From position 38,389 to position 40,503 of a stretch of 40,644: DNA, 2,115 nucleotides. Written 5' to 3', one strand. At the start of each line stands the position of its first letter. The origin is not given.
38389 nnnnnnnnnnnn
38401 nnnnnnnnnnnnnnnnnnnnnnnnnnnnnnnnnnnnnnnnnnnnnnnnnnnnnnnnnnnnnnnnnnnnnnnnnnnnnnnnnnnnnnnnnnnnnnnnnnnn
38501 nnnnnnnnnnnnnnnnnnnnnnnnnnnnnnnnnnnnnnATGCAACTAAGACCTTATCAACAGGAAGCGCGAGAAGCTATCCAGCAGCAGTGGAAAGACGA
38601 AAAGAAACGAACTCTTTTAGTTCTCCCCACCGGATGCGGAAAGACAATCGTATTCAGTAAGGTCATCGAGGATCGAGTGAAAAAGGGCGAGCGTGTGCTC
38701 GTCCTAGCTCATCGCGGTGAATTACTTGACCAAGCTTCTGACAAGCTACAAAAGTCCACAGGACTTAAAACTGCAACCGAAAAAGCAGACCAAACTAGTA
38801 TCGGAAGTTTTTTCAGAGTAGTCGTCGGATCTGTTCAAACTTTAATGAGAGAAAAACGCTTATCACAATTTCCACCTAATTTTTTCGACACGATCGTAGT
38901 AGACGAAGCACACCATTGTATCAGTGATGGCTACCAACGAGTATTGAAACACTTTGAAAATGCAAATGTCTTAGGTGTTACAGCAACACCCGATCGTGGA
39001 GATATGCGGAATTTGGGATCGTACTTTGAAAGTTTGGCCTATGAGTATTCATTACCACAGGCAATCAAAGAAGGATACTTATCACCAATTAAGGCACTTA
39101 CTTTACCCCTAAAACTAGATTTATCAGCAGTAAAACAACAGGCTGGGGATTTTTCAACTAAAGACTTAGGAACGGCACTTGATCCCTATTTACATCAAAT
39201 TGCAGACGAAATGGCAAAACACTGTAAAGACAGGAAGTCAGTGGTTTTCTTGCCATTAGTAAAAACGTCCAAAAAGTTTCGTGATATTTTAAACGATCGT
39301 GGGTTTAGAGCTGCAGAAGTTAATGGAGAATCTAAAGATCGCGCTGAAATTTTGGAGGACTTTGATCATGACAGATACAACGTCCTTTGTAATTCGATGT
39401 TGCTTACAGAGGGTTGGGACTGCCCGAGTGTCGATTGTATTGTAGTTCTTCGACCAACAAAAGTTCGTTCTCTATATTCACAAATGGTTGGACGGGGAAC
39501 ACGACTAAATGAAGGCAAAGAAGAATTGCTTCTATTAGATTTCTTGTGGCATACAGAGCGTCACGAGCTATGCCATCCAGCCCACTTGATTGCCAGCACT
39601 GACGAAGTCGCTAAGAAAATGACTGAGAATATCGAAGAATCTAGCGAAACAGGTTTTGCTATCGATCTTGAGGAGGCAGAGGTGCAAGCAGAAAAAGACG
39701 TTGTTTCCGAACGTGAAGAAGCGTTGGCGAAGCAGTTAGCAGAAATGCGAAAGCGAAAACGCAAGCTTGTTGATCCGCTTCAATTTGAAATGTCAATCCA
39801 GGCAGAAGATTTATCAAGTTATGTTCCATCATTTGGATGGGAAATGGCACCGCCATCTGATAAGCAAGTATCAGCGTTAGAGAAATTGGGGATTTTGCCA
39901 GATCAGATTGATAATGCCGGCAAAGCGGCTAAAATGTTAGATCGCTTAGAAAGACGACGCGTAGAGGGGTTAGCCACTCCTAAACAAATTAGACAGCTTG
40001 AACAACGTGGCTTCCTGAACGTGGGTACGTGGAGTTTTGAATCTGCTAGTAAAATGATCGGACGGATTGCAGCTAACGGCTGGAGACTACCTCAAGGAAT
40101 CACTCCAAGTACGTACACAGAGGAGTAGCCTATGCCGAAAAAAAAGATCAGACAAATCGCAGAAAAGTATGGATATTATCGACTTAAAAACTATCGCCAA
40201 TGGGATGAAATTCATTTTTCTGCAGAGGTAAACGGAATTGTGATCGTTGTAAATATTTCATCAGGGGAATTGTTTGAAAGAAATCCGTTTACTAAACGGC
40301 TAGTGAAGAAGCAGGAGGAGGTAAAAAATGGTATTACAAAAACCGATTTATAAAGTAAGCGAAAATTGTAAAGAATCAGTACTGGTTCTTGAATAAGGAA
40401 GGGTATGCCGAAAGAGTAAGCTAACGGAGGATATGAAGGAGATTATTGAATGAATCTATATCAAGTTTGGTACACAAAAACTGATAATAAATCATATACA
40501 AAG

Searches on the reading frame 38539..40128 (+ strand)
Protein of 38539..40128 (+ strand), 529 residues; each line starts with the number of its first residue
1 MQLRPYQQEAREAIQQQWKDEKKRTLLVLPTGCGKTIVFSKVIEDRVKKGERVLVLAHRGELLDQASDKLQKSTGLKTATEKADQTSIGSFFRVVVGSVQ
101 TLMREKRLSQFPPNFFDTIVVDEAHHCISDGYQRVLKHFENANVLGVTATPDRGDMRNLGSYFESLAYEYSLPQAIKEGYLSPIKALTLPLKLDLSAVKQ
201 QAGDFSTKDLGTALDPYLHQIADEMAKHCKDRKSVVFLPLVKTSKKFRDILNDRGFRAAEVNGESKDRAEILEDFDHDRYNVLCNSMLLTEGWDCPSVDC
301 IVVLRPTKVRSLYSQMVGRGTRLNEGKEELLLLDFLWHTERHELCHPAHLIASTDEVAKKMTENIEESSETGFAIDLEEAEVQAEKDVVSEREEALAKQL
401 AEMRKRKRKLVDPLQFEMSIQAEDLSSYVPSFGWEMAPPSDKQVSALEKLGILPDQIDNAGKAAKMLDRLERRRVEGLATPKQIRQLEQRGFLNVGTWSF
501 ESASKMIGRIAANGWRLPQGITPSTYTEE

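Call 22: find_related_loci(query=window:38539-40128:+, collection=genome_contigs, flank=10000)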
Query window:38539-40128:+ (529 aa) in genome_contigs; peptide patterns used: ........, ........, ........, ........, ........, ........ (x = any residue, [..] = any of these).
218 stretches matched a pattern; 106 encode a relative of the query (tblastn E <= 1e-3); the best 80 are kept; 80 distinct loci.
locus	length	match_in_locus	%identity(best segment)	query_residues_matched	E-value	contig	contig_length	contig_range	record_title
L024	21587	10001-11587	96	1-529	0e+0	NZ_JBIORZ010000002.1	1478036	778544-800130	Enterococcus sp. AZ128 scaffold00002, whole genome shotgun sequence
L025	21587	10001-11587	86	1-529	0e+0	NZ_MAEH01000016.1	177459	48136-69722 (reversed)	Candidatus Enterococcus leclercqii strain CU9D 7000000226405715, whole genome shotgun sequence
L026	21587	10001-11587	85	1-529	0e+0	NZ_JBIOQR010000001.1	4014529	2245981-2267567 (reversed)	Enterococcus sp. AZ194 scaffold00001, whole genome shotgun sequence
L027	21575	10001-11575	84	1-528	0e+0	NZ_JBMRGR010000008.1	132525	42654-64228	Enterococcus diestrammenae strain JCM 18359 NODE_8_length_132525_cov_1144.981049, whole genome shotgun sequence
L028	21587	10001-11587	86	1-529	0e+0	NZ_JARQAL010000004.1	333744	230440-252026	Enterococcus asini strain P56-2 NODE_4_length_333744_cov_235.216962, whole genome shotgun sequence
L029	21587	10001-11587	84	1-529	0e+0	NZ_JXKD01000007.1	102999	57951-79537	Enterococcus aquimarinus strain DSM 17690 Scaffold7, whole genome shotgun sequence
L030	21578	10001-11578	80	1-529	0e+0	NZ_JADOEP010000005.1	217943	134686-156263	Enterococcus sp. BWB1-3 contig5, whole genome shotgun sequence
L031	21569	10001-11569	81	1-526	0e+0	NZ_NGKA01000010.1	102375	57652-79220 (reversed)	Vagococcus elongatus strain CCUG 51432 10, whole genome shotgun sequence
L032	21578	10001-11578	80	1-529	0e+0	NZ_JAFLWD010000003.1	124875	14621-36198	Candidatus Enterococcus ikei strain DIV0869a scaffold1.3, whole genome shotgun sequence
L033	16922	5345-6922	79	1-529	0e+0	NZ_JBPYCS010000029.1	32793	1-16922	Virgibacillus sp. W0430 Scaffold29_1, whole genome shotgun sequence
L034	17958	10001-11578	78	1-529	0e+0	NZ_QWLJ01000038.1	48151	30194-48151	Roseburia sp. 1XD42-34 Scaffold35_1, whole genome shotgun sequence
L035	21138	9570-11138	78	1-526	0e+0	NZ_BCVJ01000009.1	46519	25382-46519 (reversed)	Ligilactobacillus murinus DSM 20452 = NBRC 14221, whole genome shotgun sequence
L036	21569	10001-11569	79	1-526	0e+0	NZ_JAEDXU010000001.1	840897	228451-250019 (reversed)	Enterococcus larvae strain BWM-S5 contig1, whole genome shotgun sequence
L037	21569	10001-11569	78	1-526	0e+0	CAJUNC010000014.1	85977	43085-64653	MAG TPA_asm: uncultured Lactobacillus sp. isolate MGBC161554 genome assembly, contig: MGBC161554.14, whole genome shotgu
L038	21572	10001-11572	77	1-527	0e+0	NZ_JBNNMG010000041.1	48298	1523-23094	Lysinibacillus sp. NPDC047702 NPDC047702_96_A8.ctg-0041, whole genome shotgun sequence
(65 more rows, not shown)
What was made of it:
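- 38539..40128 (+): DEAD/ResIII helicase, the last large gene before the window end. 80 homologous loci in call 22.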

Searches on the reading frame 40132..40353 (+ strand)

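Call 32: search_protein_families(library=phrogs, proteins=[window:40132-40353:+], max_evalue=0.001)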
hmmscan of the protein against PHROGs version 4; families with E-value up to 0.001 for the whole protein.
window:40132-40353:+ (73 aa): 1 family
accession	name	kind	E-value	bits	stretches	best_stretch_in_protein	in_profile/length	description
phrog_8317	-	unknown function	1.5e-06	29.3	1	2-56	14-70/74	-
